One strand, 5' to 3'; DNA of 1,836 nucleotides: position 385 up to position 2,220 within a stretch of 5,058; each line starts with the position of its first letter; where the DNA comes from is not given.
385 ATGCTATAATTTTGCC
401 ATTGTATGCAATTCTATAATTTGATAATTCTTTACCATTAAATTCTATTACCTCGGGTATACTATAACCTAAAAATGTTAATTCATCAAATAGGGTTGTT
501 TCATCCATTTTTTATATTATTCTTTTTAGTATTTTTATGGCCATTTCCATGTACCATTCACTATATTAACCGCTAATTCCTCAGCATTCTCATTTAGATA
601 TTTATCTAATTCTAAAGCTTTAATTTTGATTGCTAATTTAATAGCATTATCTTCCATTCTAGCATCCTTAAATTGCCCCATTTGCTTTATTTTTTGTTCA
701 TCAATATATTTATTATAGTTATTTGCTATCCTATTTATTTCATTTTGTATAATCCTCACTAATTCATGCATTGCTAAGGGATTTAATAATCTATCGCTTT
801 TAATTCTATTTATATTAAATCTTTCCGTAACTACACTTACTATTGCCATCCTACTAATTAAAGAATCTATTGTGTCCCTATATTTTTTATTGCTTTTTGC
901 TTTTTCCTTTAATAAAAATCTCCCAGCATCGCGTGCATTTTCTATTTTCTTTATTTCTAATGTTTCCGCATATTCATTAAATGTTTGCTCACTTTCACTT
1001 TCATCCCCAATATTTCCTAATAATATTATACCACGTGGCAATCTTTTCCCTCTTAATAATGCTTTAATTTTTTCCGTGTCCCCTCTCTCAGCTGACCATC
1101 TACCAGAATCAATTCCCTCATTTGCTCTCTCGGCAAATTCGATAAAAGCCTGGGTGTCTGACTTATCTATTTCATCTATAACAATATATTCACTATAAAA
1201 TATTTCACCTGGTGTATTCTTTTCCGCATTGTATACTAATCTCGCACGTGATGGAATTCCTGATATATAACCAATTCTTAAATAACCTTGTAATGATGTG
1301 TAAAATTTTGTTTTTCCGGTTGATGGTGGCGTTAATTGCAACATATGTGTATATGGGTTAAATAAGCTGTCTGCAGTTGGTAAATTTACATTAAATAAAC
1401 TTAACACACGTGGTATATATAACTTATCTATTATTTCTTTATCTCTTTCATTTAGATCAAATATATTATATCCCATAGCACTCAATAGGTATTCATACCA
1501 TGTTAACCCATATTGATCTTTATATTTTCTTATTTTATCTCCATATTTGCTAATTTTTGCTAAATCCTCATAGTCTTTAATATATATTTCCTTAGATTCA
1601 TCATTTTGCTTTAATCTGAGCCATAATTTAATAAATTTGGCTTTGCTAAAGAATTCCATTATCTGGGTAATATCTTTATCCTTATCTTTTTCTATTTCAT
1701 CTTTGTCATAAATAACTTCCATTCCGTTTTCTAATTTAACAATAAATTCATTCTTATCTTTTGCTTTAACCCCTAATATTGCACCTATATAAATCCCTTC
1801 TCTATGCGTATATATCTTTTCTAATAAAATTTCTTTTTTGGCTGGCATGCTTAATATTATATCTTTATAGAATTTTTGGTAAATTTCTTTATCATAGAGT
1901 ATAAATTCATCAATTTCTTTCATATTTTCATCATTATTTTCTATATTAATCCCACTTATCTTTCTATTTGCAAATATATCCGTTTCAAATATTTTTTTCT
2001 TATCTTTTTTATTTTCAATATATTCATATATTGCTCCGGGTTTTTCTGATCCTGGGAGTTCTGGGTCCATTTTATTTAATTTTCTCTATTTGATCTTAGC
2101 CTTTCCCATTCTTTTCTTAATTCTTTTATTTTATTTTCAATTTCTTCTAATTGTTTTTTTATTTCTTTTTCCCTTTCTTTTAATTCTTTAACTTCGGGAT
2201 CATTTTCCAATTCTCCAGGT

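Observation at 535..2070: BrxL-like AAA+ ATPase lacking a Lon protease domain and lacking BREX partners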

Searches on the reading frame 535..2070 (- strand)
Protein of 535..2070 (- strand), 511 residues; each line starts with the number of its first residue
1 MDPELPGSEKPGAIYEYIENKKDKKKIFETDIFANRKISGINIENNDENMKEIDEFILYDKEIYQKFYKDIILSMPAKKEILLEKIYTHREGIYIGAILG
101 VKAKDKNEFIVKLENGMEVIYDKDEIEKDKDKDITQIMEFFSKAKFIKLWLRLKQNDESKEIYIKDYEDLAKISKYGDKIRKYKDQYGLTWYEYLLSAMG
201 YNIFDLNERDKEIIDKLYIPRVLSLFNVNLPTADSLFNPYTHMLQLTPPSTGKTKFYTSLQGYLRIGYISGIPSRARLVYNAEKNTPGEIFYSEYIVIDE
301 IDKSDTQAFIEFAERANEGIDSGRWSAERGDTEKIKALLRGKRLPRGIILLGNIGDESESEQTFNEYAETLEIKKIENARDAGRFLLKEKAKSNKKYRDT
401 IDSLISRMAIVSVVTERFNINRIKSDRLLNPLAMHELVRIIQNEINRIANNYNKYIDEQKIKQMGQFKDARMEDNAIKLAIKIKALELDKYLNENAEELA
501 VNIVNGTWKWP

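Call 3: search_protein_families(library=pfam, proteins=[window:535-2070:-], max_evalue=1)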
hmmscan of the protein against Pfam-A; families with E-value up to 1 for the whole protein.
window:535-2070:- (511 aa): 3 families
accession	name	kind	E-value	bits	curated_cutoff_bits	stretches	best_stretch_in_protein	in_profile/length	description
PF13337.12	BrxL_ATPase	-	1.5e-10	40.8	25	1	182-372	21-185/313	Lon-like protease BrxL-like, ATPase domain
PF08803.17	ydhR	-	0.044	14.2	27.1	0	378-423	43-88/96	Putative mono-oxygenase ydhR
PF04959.19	ARS2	-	0.97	10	30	1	444-500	13-64/195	Arsenite-resistance protein 2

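Call 4: search_protein_families(library=ncbifam, proteins=[window:535-2070:-], max_evalue=1)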
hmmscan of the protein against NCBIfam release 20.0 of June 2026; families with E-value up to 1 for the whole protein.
window:535-2070:- (511 aa): 1 family
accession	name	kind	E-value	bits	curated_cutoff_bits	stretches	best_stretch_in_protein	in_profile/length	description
TIGR02688.1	TIGR02688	equivalog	7.1e-09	34.8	329.3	1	191-367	175-325/449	BREX system Lon protease-like protein BrxL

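Call 5: search_protein_families(library=padloc, proteins=[window:535-2070:-], max_evalue=1)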
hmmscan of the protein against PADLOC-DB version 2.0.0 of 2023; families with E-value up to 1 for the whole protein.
window:535-2070:- (511 aa): 1 family
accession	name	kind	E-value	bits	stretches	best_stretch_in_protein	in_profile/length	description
PDLC02505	BrxL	-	1.7e-08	31.8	1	133-371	124-340/482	BrxL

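Call 6: search_protein_families(library=phrogs, proteins=[window:535-2070:-], max_evalue=1)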
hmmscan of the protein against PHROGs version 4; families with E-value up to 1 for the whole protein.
window:535-2070:- (511 aa): 3 families
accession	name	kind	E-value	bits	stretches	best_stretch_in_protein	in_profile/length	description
phrog_6542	-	other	2.9e-20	73.2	1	90-501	65-422/435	protease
phrog_8420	-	DNA, RNA and nucleotide metabolism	0.015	15.3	1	363-458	18-116/309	endonuclease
phrog_35784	-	tail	0.019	15.8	1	18-67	48-97/165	baseplate protein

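Call 7: find_homologous_proteins(query=window:535-2070:-)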
Query window:535-2070:- (511 aa): 27 proteins with E <= 0.001 among 8000 candidates.
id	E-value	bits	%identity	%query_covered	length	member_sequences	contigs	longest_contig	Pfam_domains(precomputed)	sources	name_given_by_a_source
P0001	0.0e+0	1057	94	100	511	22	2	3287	PF13337.13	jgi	-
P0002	0.0e+0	1027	91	100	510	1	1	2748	PF13337.13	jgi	jgi:hypothetical protein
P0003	7.2e-290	980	86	100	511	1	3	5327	PF13337.13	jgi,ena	-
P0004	3.4e-282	954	85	100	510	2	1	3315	PF13337.13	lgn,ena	-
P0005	1.8e-260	883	78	100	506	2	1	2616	PF13337.13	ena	-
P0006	5.2e-218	743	65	100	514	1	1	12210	PF13337.13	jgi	-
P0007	2.0e-217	741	66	100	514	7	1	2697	PF13337.13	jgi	jgi:hypothetical protein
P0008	2.7e-217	740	64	100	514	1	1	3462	PF13337.13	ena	-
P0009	1.5e-212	725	65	99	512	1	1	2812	PF13337.13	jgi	jgi:hypothetical protein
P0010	6.6e-210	716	64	99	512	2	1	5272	PF13337.13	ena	-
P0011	2.0e-209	714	74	86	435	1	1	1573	PF13337.13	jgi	jgi:hypothetical protein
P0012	7.5e-208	709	62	100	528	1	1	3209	PF13337.13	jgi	jgi:hypothetical protein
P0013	3.0e-207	707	64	99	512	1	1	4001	PF13337.13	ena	-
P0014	1.8e-206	705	62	100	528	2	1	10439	PF13337.13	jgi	-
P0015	2.4e-205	701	59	100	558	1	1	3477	PF13337.13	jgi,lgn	jgi:hypothetical protein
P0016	1.5e-204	698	62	100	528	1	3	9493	PF13337.13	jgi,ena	-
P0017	1.6e-204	698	62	99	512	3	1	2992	PF13337.13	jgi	-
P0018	2.2e-204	698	62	100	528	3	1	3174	PF13337.13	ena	-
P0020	3.8e-202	690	61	100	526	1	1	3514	PF13337.13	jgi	jgi:hypothetical protein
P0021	5.2e-202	690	58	100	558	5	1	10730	PF13337.13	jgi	-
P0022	7.1e-202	689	58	100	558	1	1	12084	PF13337.13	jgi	-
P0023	9.0e-202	689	61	100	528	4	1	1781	PF13337.13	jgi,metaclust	metaclust:\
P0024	6.4e-201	686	61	100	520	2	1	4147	PF13337.13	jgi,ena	-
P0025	4.4e-200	684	61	100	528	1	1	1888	PF13337.13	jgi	-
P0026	6.5e-198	676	60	100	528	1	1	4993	PF13337.13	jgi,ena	-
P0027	2.1e-197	675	62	98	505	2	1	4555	PF13337.13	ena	-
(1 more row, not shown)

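Call 8: search_dna_similar(query=window:535-2070:-, collection=phages, mode=protein)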
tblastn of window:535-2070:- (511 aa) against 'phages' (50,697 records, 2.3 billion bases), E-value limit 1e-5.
Records with a match: 46; places in all: 46; records where one place covers at least 80% of the query: 0.
Best place of each record, by identity: <60% 46.
By first word of the organism name: Sulfolobus 26; Acidianus 6; Sulfolobales 6; Saccharolobus 2; Metallosphaera 2; Deltalipothrixvirus 2; Stygiolobus 2.
By host as written in the record: Sulfolobus islandicus 24; Sulfolobales 6; - 5; Saccharolobus solfataricus 2; Metallosphaera sedula 2; Acidianus brierleyi 2; Sulfolobus islandicus KVEM10H3 1; Sulfolobus islandicus LAL14/1 1; and 3 more.
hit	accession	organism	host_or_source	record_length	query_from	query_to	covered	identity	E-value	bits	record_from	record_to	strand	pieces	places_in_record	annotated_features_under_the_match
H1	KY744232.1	Sulfolobus islandicus rod-shaped virus 7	Sulfolobus islandicus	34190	149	505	70%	24.8%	9e-10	67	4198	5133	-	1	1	hypothetical protein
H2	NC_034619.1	Sulfolobus islandicus rod-shaped virus 7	Sulfolobus islandicus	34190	149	505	70%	24.8%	9e-10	67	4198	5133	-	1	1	protease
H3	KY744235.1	Sulfolobus islandicus rod-shaped phage 6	Sulfolobus islandicus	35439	149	505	70%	24.8%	9e-10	67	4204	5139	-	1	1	hypothetical protein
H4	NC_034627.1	Sulfolobus islandicus rod-shaped phage 6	Sulfolobus islandicus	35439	149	505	70%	24.8%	9e-10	67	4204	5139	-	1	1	protease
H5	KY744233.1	Sulfolobus islandicus rod-shaped virus 5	Sulfolobus islandicus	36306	149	505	70%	24.8%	9e-10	67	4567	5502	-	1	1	hypothetical protein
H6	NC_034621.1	Sulfolobus islandicus rod-shaped virus 5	Sulfolobus islandicus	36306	149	505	70%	24.8%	9e-10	67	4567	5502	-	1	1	protease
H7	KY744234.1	Sulfolobus islandicus rod-shaped virus 11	Sulfolobus islandicus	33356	149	505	70%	24.2%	4e-8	62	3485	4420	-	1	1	hypothetical protein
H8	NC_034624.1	Sulfolobus islandicus rod-shaped virus 11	Sulfolobus islandicus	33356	149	505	70%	24.2%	4e-8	62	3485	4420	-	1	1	protease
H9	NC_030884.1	Sulfolobus islandicus rudivirus 3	Sulfolobus islandicus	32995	185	505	63%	25.5%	1e-8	64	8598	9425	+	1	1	protease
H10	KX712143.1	Sulfolobus islandicus rod-shaped virus 3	Sulfolobus islandicus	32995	185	505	63%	25.5%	1e-8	64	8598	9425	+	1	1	ATPase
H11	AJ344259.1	Sulfolobus islandicus rod-shaped virus 2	Sulfolobus islandicus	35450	185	505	63%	25.2%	3e-8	63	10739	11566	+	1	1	hypothetical protein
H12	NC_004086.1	Sulfolobus islandicus rod-shaped virus 2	Sulfolobus islandicus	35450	185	505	63%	25.2%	3e-8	63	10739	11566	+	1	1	protease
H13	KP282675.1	Acidianus rod-shaped virus 2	Sulfolobales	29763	149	488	67%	23.6%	1e-11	74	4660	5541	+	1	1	hypothetical protein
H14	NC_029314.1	Acidianus rod-shaped virus 2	Sulfolobales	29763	149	488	67%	23.6%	1e-11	74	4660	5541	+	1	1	protease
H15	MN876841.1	Saccharolobus solfataricus rod-shaped virus 1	Saccharolobus solfataricus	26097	149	488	67%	23.6%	1e-9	67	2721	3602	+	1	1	ATPase domain-containing protein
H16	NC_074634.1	Saccharolobus solfataricus rod-shaped virus 1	Saccharolobus solfataricus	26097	149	488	67%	23.6%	1e-9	67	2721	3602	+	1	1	ATPase domain-containing protein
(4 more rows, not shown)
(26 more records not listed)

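Call 9: search_dna_similar(query=window:535-2070:-, collection=plasmids, mode=protein)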
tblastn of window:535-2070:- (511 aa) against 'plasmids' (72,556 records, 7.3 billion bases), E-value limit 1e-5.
Records with a match: 1; places in all: 1; records where one place covers at least 80% of the query: 0.
Best place of each record, by identity: <60% 1.
By first word of the organism name: Abditibacteriota 1.
By predicted mobility (MOB-suite, as given by PLSDB): non-mobilizable 1.
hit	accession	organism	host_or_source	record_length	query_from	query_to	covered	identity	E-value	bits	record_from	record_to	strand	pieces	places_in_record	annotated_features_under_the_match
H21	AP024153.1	Abditibacteriota bacterium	Acer palmatum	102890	155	354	39%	25.9%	4e-6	57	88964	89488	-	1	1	hypothetical protein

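Call 10: find_encoding_contigs(protein=P0006, flank=10000, max_places=3)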
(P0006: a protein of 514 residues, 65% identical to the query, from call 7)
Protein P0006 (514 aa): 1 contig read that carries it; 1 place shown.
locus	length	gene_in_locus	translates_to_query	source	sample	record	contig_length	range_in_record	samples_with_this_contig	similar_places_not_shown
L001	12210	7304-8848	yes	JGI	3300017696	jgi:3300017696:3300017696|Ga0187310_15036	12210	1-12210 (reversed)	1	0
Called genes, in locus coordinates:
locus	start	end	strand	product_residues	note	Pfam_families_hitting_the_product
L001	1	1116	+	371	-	?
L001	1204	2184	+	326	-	-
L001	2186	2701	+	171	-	-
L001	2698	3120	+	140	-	-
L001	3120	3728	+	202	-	-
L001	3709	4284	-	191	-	-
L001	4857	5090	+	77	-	-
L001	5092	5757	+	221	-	-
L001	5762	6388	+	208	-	-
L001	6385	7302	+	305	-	-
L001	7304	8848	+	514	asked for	PF13337:BrxL_ATPase (weak)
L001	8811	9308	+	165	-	-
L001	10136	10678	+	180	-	-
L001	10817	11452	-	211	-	PF00589:Phage_integrase (weak)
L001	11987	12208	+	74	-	?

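Call 11: find_encoding_contigs(protein=P0022, flank=10000, max_places=3)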
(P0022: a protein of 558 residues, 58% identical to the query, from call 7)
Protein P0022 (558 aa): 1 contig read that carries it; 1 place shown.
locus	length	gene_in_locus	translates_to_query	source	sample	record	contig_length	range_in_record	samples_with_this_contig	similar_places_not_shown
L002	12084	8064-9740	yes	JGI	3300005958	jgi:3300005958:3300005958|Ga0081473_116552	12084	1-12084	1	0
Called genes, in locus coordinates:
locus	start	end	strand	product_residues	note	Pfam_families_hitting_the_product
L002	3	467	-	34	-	?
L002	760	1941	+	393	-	-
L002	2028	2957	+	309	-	-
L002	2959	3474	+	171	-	-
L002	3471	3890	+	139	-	-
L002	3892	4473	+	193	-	-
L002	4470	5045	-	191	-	-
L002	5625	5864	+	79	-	-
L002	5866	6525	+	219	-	-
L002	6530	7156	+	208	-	-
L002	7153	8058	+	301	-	-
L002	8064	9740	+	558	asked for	PF13337:BrxL_ATPase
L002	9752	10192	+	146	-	-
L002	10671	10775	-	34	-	-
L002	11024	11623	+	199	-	-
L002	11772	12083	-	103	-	?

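Call 12: find_encoding_contigs(protein=window:535-2070:-, flank=10000, max_places=5)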
Protein window:535-2070:- (511 aa): 1 contig read that carries it; 1 place shown.
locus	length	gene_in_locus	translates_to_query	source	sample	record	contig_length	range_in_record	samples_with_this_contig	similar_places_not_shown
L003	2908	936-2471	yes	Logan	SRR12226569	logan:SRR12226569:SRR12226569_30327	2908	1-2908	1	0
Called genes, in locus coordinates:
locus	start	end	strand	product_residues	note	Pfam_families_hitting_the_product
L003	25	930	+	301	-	-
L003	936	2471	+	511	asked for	PF13337:BrxL_ATPase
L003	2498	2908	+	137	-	?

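Call 16: get_annotated_region(hit=H12, flank=4000)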
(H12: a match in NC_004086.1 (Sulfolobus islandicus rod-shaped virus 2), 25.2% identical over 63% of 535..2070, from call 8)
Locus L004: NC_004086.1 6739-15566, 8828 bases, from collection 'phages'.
description: Sulfolobus islandicus rod-shaped virus 2, complete genome.
organism: Sulfolobus islandicus rod-shaped virus 2 (NCBI taxid 157899)
taxonomy: Viruses; Adnaviria; Zilligvirae; Taleaviricota; Tokiviricetes; Ligamenvirales; Rudiviridae; Icerudivirus; Icerudivirus SIRV2
host: Sulfolobus islandicus; source: -; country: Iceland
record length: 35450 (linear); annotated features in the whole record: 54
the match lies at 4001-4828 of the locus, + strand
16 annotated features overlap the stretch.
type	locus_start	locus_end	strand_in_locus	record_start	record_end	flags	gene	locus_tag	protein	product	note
CDS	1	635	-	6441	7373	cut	-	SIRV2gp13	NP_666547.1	queuine tRNA-ribosyltransferase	ORF310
CDS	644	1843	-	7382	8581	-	-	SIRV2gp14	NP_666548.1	aminoacid permease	ORF399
CDS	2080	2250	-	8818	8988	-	-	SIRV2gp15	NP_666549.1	Arc-like repressor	ORF56b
CDS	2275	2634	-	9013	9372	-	-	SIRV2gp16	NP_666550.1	hypothetical protein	ORF119c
CDS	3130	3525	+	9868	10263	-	-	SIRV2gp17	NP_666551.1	hypothetical protein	ORF131b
CDS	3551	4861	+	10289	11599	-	-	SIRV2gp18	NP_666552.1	protease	ORF436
CDS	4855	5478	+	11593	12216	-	-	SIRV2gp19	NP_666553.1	CRISPR/Cas system associated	ORF207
CDS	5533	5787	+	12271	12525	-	-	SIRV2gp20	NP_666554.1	hypothetical protein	ORF84a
CDS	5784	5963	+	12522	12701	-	-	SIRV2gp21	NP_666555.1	CopG-like transcriptional repressor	ORF59b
CDS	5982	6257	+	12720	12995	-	-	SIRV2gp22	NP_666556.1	hypothetical protein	ORF91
CDS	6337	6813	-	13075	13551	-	dut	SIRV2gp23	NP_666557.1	dCTP deaminase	ORF158b; involved in DNA replication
CDS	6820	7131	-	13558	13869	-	-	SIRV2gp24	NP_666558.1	hypothetical protein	ORF103c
CDS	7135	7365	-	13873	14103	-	-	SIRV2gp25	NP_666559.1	hypothetical protein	ORF76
CDS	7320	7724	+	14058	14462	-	-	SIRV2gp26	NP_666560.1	hypothetical protein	ORF134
CDS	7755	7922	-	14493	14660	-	-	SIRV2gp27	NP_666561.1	hypothetical protein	ORF55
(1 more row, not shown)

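Call 17: get_annotated_region(hit=H16, flank=3000)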
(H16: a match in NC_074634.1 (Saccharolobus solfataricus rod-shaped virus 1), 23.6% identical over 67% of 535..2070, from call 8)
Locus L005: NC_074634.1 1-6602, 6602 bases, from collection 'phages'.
description: Saccharolobus solfataricus rod-shaped virus 1 isolate 149, complete genome.
organism: Saccharolobus solfataricus rod-shaped virus 1 (NCBI taxid 2730619)
taxonomy: Viruses; Adnaviria; Zilligvirae; Taleaviricota; Tokiviricetes; Ligamenvirales; Rudiviridae; Hoswirudivirus; Hoswirudivirus SSRV1
host: Saccharolobus solfataricus; source: acidic hot spring; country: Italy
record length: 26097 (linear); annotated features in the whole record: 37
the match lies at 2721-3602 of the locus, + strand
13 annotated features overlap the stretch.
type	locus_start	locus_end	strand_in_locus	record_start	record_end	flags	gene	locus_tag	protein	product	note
CDS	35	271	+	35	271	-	-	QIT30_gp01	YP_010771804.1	hypothetical protein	ORF01-78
CDS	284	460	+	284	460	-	-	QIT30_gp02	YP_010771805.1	putative transcriptional regulator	ORF02-58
CDS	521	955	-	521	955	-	-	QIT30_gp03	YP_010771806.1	hypothetical protein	ORF03-144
CDS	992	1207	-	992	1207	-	-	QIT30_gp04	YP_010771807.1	putative transcriptional regulator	ORF04-71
CDS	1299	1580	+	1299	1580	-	-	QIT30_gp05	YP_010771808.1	putative transcriptional regulator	ORF05-93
CDS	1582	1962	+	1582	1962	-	-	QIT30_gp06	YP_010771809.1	hypothetical protein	ORF06-126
CDS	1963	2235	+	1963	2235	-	-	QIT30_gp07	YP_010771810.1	hypothetical protein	ORF07-90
CDS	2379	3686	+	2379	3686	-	-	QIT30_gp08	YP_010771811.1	ATPase domain-containing protein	ORF08-435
CDS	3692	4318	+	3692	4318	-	-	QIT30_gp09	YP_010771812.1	putative CRISPR-associated Cas4 nuclease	ORF09-208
CDS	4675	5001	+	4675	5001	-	-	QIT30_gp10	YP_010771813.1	putative coat protein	ORF10-108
CDS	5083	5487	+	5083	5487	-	-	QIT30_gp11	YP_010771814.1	putative major capsid protein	ORF11-134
CDS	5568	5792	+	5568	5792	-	-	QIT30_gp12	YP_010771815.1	hypothetical protein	ORF12-74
CDS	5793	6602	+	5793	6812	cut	-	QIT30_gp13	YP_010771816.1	putative glycosyltransferase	ORF13-339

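Call 19: search_solved_structures(query=window:535-2070:-, max_evalue=10, show_alignments=2)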
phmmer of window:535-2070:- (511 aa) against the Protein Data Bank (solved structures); distinct sequences matched with E-value up to 10: 0.

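Call 23: search_solved_structures(query=A1, max_evalue=10, show_alignments=3)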
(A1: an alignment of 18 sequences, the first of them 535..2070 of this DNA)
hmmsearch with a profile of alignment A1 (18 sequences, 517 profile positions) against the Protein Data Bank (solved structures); distinct sequences matched with E-value up to 10: 0.

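Call 24: find_related_loci(query=A1, collection=genome_contigs, flank=10000)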
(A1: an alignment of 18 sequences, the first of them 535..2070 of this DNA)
Query A1 (511 aa) in genome_contigs; peptide patterns used: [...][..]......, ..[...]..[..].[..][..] (x = any residue, [..] = any of these).
194 stretches matched a pattern, but none encodes a relative of the query by tblastn (E <= 1e-3).

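Call 25: find_related_loci(query=A1, collection=viral_contigs, flank=10000)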
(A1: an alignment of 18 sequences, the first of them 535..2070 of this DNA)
Query A1 (511 aa) in viral_contigs; peptide patterns used: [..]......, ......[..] (x = any residue, [..] = any of these).
181 stretches matched a pattern, but none encodes a relative of the query by tblastn (E <= 1e-3).

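Call 26: find_encoding_contigs(protein=P0021, flank=10000, max_places=3)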
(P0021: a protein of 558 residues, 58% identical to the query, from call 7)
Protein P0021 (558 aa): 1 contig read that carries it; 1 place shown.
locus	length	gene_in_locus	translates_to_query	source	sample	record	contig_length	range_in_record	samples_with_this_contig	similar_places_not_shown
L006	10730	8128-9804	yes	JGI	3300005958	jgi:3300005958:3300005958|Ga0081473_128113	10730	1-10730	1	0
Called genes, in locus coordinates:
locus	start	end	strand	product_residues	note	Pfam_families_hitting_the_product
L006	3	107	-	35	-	?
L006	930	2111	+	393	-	-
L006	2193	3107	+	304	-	-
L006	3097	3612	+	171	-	-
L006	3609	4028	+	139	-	-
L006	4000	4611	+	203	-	-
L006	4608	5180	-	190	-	-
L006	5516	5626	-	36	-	-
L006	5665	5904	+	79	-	-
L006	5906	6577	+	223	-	-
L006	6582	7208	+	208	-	-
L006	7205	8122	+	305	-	-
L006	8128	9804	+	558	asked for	PF13337:BrxL_ATPase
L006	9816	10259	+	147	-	-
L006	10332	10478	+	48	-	-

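Call 27: find_encoding_contigs(protein=P0014, flank=10000, max_places=3)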
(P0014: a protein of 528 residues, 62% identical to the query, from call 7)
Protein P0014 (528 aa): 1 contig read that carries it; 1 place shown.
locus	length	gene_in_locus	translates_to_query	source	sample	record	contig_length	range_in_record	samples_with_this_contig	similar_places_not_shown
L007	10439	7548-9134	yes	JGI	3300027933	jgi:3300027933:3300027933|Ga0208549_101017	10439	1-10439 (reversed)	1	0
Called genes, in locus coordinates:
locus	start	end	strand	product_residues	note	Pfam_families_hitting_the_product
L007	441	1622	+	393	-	-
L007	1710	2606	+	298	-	-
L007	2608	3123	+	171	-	-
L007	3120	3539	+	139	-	-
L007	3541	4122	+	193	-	-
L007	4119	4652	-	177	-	-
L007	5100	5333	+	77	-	-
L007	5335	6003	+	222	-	-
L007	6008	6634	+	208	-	-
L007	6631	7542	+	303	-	-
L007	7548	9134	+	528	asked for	PF13337:BrxL_ATPase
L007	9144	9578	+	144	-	-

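Call 33: search_protein_families(library=pfam, proteins=[L002:760-1941:+, L001:1204-2184:+, L001:2186-2701:+, L001:2698-3120:+, L001:3120-3728:+, L001:3709-4284:-, L001:10136-10678:+, L001:10817-11452:-, L002:11024-11623:+], max_evalue=0.1)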
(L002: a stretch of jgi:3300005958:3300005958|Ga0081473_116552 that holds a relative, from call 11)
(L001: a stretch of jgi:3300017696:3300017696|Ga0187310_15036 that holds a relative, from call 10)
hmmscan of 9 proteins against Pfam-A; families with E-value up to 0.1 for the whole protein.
L002:760-1941:+ (393 aa): 5 families
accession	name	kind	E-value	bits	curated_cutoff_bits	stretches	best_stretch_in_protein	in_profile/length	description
PF20720.3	nSTAND3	-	0.00038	20.6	27.2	1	53-93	7-46/155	Novel STAND NTPase 3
PF05496.18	RuvB_N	-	0.0021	18.3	27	1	42-91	13-61/159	Holliday junction DNA helicase RuvB P-loop domain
PF13238.12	AAA_18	-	0.0071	17.2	29.4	1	67-100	2-25/128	AAA domain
PF00910.28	RNA_helicase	-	0.054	14.4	21.5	0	67-114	2-45/105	RNA helicase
PF00005.33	ABC_tran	-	0.069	14.2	25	0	55-92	3-40/137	ABC transporter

L001:1204-2184:+ (326 aa): 1 family
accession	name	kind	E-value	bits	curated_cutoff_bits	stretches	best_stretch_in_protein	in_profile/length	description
PF05746.21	DALR_1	-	0.08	13.5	22.3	0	58-92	53-86/117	DALR anticodon binding domain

L001:2186-2701:+ (171 aa): 0 families

L001:2698-3120:+ (140 aa): 0 families

L001:3120-3728:+ (202 aa): 0 families

L001:3709-4284:- (191 aa): 0 families

L001:10136-10678:+ (180 aa): 0 families

L001:10817-11452:- (211 aa): 1 family
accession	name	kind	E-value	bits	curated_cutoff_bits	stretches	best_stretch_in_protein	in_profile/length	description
PF00589.27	Phage_integrase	-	1.6e-08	35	27.1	1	130-193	111-169/172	Phage integrase family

L002:11024-11623:+ (199 aa): 1 family
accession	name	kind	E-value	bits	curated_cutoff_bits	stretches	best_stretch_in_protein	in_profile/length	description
PF24207.1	DUF7430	-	0.087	13.3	27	0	113-141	37-66/73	Family of unknown function (DUF7430)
